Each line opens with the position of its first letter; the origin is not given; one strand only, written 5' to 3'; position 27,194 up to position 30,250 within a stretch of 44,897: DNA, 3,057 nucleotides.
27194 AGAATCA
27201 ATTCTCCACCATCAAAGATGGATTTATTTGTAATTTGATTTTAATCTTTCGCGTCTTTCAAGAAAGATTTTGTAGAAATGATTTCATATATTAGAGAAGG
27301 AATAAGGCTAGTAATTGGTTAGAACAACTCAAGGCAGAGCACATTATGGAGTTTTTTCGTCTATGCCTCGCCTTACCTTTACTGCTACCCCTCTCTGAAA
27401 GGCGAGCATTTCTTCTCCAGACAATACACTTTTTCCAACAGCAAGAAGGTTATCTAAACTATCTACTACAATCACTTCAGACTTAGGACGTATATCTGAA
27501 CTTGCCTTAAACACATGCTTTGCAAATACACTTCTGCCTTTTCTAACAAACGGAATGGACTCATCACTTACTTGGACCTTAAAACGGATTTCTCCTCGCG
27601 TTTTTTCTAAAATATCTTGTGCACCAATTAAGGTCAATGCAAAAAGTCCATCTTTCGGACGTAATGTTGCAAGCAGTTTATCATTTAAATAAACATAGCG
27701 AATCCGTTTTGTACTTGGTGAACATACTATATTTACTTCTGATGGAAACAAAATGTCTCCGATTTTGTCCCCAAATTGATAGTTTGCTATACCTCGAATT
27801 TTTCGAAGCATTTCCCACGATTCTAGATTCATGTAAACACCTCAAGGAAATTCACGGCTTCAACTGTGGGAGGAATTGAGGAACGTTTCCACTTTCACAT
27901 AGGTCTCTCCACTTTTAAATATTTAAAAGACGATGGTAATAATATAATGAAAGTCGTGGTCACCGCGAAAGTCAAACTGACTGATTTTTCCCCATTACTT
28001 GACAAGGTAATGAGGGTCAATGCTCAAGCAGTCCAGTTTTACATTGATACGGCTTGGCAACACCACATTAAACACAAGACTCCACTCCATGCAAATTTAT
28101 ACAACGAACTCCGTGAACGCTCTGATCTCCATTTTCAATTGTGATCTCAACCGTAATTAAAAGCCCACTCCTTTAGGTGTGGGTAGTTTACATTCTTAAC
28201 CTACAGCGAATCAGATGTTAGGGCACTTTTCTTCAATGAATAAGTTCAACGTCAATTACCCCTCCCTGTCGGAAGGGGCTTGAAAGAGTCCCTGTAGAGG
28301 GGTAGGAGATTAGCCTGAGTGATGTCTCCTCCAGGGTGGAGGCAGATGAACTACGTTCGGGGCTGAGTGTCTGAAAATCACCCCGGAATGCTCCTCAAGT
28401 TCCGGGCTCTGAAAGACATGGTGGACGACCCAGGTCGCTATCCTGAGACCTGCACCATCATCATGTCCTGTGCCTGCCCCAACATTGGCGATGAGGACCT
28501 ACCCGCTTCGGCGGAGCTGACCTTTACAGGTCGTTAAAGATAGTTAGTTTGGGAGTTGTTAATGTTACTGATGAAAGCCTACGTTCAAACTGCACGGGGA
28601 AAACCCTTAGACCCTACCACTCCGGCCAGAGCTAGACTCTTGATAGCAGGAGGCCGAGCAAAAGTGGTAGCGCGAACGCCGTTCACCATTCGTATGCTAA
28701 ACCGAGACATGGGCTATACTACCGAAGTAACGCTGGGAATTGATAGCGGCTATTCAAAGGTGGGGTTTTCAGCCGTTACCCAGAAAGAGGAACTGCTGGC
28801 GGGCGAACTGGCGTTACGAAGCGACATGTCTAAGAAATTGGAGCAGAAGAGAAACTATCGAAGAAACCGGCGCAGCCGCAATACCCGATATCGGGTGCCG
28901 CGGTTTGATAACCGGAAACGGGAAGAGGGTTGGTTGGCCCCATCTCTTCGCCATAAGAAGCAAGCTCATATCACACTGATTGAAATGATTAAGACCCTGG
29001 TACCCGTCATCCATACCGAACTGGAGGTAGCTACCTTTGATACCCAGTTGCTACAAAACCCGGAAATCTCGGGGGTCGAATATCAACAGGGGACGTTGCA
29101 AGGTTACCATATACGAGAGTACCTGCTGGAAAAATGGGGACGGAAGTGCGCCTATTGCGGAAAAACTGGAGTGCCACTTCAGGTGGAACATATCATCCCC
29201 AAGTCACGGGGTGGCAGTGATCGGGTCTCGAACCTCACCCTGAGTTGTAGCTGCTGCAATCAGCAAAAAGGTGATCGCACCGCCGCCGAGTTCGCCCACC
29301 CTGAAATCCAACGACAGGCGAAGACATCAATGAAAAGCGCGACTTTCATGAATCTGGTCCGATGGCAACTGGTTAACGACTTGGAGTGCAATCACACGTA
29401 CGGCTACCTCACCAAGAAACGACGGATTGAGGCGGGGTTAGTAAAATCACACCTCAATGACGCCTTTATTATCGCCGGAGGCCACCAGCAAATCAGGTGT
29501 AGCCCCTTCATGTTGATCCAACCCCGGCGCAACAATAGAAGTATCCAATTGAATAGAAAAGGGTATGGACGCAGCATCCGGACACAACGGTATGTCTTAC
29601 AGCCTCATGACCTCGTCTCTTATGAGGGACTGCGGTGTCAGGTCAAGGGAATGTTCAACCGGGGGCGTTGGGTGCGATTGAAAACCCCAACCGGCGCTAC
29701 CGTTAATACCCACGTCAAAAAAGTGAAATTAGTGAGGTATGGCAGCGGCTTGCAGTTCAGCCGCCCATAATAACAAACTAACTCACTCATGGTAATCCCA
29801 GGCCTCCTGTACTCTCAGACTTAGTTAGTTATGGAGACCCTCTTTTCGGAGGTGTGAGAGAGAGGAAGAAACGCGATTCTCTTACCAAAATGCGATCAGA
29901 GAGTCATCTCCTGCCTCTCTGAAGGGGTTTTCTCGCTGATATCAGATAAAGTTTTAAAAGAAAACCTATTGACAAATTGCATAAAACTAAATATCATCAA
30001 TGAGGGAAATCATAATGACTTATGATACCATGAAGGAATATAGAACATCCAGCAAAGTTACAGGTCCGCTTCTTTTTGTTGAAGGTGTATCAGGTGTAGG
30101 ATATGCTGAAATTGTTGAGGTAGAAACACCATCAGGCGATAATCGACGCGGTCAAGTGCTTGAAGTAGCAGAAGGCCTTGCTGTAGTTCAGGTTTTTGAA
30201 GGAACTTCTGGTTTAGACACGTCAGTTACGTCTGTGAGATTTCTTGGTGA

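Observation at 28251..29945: Apparently intact IscB nuclease with a long structured upstream RNA in an AT-rich archaeal chromosome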

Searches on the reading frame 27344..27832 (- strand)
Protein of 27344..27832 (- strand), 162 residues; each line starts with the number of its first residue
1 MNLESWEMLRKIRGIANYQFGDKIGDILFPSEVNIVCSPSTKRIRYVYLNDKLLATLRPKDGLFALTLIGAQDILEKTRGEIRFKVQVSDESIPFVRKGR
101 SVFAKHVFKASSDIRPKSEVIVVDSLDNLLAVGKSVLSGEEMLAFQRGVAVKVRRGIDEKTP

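Call 29: find_encoding_contigs(protein=window:27344-27832:-, flank=5000, max_places=10)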
Protein window:27344-27832:- (162 aa): 3 contigs read that carry it; 3 places shown.
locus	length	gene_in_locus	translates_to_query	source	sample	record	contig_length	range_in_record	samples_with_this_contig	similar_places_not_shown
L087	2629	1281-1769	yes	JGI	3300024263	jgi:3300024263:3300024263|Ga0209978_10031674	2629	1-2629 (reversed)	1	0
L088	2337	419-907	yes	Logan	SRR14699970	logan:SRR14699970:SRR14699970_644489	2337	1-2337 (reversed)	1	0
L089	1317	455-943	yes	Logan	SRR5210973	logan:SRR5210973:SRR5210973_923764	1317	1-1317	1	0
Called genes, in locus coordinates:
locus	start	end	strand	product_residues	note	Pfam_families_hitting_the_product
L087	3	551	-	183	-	?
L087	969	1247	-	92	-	-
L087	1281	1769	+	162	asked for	PF14810:TGT_C2, PF01472:PUA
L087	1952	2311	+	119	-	PF01849:NAC, PF19026:UBA_HYPK (weak)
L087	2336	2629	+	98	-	?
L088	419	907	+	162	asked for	PF14810:TGT_C2, PF01472:PUA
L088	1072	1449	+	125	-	PF01849:NAC, PF19026:UBA_HYPK (weak)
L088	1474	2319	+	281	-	PF25133:TYW2_N_2, PF02475:TRM5-TYW2_MTfase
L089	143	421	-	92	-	-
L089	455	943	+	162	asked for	PF14810:TGT_C2, PF01472:PUA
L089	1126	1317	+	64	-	?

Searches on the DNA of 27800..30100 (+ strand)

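Call 7: search_rna_families(source=window, start=27800, end=30100, threshold=evalue, max_evalue=10, show_alignments=3)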
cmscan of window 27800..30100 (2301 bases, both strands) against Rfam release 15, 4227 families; matches with E-value up to 10: 7.
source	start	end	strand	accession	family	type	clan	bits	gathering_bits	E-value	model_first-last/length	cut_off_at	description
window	28251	28502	+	RF02033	HEARO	Gene;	-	69.4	83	2.3e-13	1-211/211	no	HNH endonuclease-associated RNA and ORF (HEARO) RNA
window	29878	30091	-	RF02159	PART1_1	Gene; lncRNA;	-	22.4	65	3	1-218/218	no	Prostate androgen-regulated transcript 1 conserved region 1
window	29795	29870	-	RF02275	Hammerhead_HH9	Gene; ribozyme;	CL00010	17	52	0.96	1-77/77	no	Hammerhead ribozyme HH9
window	29931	30009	-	RF00439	SNORD87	Gene; snRNA; snoRNA; CD-box;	-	17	50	9.5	1-85/85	no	Small nucleolar RNA SNORD87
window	28099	28191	-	RF02033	HEARO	Gene;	-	16.7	83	1.5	1-211/211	no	HNH endonuclease-associated RNA and ORF (HEARO) RNA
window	29923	29996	-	RF00066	U7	Gene; snRNA;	-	16.6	34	1.9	1-62/62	no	U7 small nuclear RNA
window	28872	28947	+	RF01394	isrK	Gene; sRNA;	-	14.9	50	3.9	1-77/77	no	isrK Hfq binding RNA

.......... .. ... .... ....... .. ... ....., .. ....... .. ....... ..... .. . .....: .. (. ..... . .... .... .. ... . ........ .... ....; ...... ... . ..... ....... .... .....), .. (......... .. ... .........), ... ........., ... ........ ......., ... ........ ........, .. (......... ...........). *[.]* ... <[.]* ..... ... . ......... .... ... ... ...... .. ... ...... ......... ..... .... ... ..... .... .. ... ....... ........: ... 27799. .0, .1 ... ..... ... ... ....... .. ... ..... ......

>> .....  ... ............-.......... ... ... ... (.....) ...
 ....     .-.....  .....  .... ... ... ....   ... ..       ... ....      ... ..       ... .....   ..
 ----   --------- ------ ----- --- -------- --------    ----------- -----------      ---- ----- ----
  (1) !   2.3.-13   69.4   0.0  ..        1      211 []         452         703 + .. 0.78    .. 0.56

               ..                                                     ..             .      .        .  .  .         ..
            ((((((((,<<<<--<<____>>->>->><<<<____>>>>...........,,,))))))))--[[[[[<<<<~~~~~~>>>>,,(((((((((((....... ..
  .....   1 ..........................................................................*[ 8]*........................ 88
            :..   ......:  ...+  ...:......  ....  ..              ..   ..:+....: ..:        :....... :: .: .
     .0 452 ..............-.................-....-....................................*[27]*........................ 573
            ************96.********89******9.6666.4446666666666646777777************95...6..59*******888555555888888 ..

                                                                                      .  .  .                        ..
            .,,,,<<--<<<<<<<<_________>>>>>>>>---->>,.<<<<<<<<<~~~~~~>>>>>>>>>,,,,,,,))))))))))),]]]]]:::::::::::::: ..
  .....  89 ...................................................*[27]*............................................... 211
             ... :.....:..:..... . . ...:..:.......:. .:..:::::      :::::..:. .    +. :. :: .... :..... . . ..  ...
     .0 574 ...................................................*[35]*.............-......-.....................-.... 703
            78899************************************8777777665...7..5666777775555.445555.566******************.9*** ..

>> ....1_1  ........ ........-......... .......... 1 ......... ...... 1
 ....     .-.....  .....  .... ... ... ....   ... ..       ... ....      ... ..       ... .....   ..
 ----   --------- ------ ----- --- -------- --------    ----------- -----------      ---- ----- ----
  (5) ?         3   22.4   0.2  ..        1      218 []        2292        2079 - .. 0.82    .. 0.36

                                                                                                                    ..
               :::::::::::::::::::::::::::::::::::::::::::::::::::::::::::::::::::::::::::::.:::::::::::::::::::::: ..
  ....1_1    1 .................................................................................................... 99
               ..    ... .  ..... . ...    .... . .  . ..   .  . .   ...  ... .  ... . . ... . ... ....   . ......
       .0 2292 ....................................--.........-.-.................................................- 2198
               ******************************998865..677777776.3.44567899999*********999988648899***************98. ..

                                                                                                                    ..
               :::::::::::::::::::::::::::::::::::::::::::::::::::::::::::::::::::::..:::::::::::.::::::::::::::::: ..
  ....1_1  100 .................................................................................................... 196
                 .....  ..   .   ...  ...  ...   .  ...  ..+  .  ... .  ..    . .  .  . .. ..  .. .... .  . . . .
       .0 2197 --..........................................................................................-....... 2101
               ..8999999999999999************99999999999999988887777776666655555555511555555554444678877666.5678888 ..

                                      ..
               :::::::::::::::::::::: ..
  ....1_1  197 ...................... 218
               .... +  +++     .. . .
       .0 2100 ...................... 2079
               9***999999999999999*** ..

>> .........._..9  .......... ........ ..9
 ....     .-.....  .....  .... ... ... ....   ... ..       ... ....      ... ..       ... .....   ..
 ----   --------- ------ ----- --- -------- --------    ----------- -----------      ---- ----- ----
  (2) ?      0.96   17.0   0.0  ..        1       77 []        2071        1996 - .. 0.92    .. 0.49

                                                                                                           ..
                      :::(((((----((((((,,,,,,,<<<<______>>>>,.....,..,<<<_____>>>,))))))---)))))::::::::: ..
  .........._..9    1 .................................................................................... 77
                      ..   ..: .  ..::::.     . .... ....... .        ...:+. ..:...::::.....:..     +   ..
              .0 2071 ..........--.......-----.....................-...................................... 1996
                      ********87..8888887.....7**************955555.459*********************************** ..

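Call 43: search_rna_families(sources=[L001, L002, L004, L006, L007, L008, L009, L010, L011], threshold=evalue, max_evalue=0.001)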
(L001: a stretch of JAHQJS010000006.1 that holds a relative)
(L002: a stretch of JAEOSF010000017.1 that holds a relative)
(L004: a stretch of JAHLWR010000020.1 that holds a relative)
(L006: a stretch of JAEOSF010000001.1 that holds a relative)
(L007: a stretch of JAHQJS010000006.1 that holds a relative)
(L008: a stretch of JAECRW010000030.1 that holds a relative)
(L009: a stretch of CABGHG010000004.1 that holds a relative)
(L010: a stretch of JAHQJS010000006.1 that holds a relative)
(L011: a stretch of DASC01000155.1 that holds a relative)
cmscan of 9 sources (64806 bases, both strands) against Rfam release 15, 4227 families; matches with E-value up to 0.001: 11.
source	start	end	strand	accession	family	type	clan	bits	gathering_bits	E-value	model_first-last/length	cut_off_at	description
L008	2723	2966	+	RF02033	HEARO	Gene;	-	134.2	83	1.1e-27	1-211/211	no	HNH endonuclease-associated RNA and ORF (HEARO) RNA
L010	2728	2966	+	RF02033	HEARO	Gene;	-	126.8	83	7.2e-26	1-211/211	no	HNH endonuclease-associated RNA and ORF (HEARO) RNA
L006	2724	2966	+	RF02033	HEARO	Gene;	-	126.6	83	8.1e-26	1-211/211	no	HNH endonuclease-associated RNA and ORF (HEARO) RNA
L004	2729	2974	+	RF02033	HEARO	Gene;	-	125.3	83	1.6e-25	1-211/211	no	HNH endonuclease-associated RNA and ORF (HEARO) RNA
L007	2722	2966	+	RF02033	HEARO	Gene;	-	121.4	83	1.4e-24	1-211/211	no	HNH endonuclease-associated RNA and ORF (HEARO) RNA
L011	2740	2969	+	RF02033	HEARO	Gene;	-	108.4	83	2.1e-21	1-211/211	no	HNH endonuclease-associated RNA and ORF (HEARO) RNA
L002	2678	2929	+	RF02033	HEARO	Gene;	-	73.5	83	6.6e-13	1-211/211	no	HNH endonuclease-associated RNA and ORF (HEARO) RNA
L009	2661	2971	+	RF02033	HEARO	Gene;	-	70.2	83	4.1e-12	1-211/211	no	HNH endonuclease-associated RNA and ORF (HEARO) RNA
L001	464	715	-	RF02033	HEARO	Gene;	-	68.1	83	1.3e-11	1-211/211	no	HNH endonuclease-associated RNA and ORF (HEARO) RNA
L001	2682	2932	+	RF02033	HEARO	Gene;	-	67.4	83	2e-11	1-211/211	no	HNH endonuclease-associated RNA and ORF (HEARO) RNA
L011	6495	6596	+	RF00005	tRNA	Gene; tRNA;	CL00001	50.7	29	6.6e-08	1-71/71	no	tRNA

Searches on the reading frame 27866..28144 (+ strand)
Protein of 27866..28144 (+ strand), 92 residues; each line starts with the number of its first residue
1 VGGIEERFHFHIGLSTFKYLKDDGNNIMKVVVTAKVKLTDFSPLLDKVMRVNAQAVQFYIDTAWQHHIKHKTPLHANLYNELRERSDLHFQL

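Call 5: search_protein_families(library=pfam, proteins=[window:27866-28144:+], max_evalue=0.1)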
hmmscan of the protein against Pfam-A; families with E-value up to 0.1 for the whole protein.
window:27866-28144:+ (92 aa): 0 families

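Call 6: search_protein_families(library=ncbifam, proteins=[window:27866-28144:+], max_evalue=0.1)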
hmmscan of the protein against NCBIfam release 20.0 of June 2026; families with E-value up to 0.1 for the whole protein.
window:27866-28144:+ (92 aa): 1 family
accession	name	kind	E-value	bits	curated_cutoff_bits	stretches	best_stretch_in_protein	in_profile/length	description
TIGR01711.1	gspJ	equivalog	0.074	12.8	64.85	1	41-84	139-179/192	type II secretion system minor pseudopilin GspJ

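Call 30: find_encoding_contigs(protein=window:27866-28144:+, flank=5000, max_places=10)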
Protein window:27866-28144:+ (92 aa): 7 contigs read that carry it; 7 places shown.
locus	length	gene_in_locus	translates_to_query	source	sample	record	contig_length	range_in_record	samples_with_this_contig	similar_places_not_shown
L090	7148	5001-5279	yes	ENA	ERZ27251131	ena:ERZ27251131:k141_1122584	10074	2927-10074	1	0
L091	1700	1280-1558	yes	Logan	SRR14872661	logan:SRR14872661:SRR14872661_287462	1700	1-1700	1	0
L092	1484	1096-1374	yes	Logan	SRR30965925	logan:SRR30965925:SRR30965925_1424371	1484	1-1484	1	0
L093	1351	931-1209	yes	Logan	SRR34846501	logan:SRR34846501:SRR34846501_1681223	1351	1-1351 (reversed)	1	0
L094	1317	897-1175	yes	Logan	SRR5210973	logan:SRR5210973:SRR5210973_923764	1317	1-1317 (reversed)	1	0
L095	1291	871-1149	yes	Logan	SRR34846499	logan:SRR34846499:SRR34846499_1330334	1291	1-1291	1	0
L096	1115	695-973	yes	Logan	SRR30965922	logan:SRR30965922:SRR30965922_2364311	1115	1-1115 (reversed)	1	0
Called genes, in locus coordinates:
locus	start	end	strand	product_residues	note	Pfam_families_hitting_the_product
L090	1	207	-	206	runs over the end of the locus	PF24250:HVO_2718 (weak), PF01381:HTH_3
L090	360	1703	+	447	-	PF07728:AAA_5 (faint), PF13191:AAA_16 (faint), PF16450:Prot_ATP_ID_OB_C, PF17758:Prot_ATP_ID_OB_N (weak), PF00004:AAA, PF17862:AAA_lid_3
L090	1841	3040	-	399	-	PF02515:CoA_transf_3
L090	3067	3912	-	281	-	PF25133:TYW2_N_2, PF02475:TRM5-TYW2_MTfase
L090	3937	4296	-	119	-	PF01849:NAC, PF19026:UBA_HYPK (weak)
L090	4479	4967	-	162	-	PF14810:TGT_C2, PF01472:PUA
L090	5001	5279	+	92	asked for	-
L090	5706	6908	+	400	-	PF14239:RRXRR, PF01844:HNH, PF13395:HNH_4 (weak), PF14279:HNH_5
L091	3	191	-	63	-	?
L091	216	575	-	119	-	PF01849:NAC, PF19026:UBA_HYPK (weak)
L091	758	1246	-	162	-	PF14810:TGT_C2, PF01472:PUA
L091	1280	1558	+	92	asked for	-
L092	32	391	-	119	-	PF01849:NAC, PF19026:UBA_HYPK (weak)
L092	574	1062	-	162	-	PF14810:TGT_C2, PF01472:PUA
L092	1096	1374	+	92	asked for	-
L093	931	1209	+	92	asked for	-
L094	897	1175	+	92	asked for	-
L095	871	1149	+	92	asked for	-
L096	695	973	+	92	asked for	-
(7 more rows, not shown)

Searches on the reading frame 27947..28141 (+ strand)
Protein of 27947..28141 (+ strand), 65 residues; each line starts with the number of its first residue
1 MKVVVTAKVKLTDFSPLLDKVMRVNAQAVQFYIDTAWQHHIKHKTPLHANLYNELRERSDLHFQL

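Call 49: search_solved_structures(query=window:27947-28141:+, max_evalue=10, show_alignments=2)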
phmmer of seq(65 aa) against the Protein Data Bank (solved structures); distinct sequences matched with E-value up to 10: 2.
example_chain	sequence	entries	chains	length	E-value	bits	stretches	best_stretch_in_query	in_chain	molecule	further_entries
7oya_H2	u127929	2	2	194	1.1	13.1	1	25-58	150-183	40S ribosomal protein S7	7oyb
2die_A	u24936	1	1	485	1.3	12.9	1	26-54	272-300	amylase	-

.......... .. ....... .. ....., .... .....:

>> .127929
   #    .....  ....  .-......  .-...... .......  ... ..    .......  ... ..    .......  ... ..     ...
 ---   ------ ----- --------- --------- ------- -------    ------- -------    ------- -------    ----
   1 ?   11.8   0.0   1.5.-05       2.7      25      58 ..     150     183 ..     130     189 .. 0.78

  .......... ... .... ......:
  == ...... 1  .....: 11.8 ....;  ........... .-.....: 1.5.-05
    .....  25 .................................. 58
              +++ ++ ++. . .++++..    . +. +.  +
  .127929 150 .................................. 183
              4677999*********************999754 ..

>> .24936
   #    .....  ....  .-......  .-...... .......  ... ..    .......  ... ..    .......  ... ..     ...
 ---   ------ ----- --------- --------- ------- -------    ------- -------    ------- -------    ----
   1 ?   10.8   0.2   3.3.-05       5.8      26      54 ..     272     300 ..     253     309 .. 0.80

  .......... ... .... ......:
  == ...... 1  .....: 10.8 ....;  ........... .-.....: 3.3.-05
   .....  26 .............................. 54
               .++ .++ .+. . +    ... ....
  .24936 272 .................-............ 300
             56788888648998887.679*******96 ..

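Call 50: search_protein_families(library=ncbifam, proteins=[window:27947-28141:+], max_evalue=10)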
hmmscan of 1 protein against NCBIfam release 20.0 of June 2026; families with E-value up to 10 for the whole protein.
seq(65 aa): 1 family
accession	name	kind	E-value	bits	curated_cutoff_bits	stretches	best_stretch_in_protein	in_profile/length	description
TIGR01711.1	gspJ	equivalog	0.042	13.7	64.85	1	15-57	140-179/192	type II secretion system minor pseudopilin GspJ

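Call 59: search_protein_representatives(protein=window:27947-28141:+)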
Query: 65 residues. Proteins with E-value up to 0.001 (for the whole library): 10; up to 1e-10: 4; up to 1e-30: 1. The best 10 are listed.
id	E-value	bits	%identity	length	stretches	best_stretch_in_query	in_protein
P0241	2.4e-36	137.6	100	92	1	1-65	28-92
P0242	7.1e-19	82.8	69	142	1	1-65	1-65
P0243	3.1e-16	74.5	31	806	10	11-57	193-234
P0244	5.8e-12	61.1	57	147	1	1-65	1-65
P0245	2.3e-10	56.0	54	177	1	1-65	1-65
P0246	8.3e-10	54.3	54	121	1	1-65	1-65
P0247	2.2e-07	46.7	43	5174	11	5-35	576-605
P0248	3.0e-05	40.0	43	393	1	2-65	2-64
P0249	1.4e-04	37.9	38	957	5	15-42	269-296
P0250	9.2e-04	35.3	39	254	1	1-64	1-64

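Call 60: search_protein_families(library=pfam, proteins=[P0242, P0244, P0245, P0246, P0248, P0250], max_evalue=0.01)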
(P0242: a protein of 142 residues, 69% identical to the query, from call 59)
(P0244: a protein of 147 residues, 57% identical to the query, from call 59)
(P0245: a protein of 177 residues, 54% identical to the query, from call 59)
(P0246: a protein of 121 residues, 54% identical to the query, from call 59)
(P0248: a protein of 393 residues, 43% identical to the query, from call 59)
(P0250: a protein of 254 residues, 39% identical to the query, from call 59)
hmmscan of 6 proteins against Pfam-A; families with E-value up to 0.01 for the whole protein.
P0242 (142 aa): 0 families

P0244 (147 aa): 0 families

P0245 (177 aa): 0 families

P0246 (121 aa): 0 families

P0248 (393 aa): 3 families
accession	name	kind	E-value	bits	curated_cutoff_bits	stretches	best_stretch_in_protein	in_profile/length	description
PF07282.18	Cas12f1-like_TNB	-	1.1e-21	77.2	26.3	1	273-338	1-60/60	Cas12f1-like, TNB domain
PF01385.25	OrfB_IS605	-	1.7e-06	28.7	30.5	1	166-246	16-106/120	Probable transposase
PF03107.22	C1_2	-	0.0059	17.3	26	1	295-330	12-45/48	C1 domain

P0250 (254 aa): 1 family
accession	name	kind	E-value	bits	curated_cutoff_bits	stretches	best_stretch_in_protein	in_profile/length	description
PF01385.25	OrfB_IS605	-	0.0017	19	30.5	1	158-210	7-64/120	Probable transposase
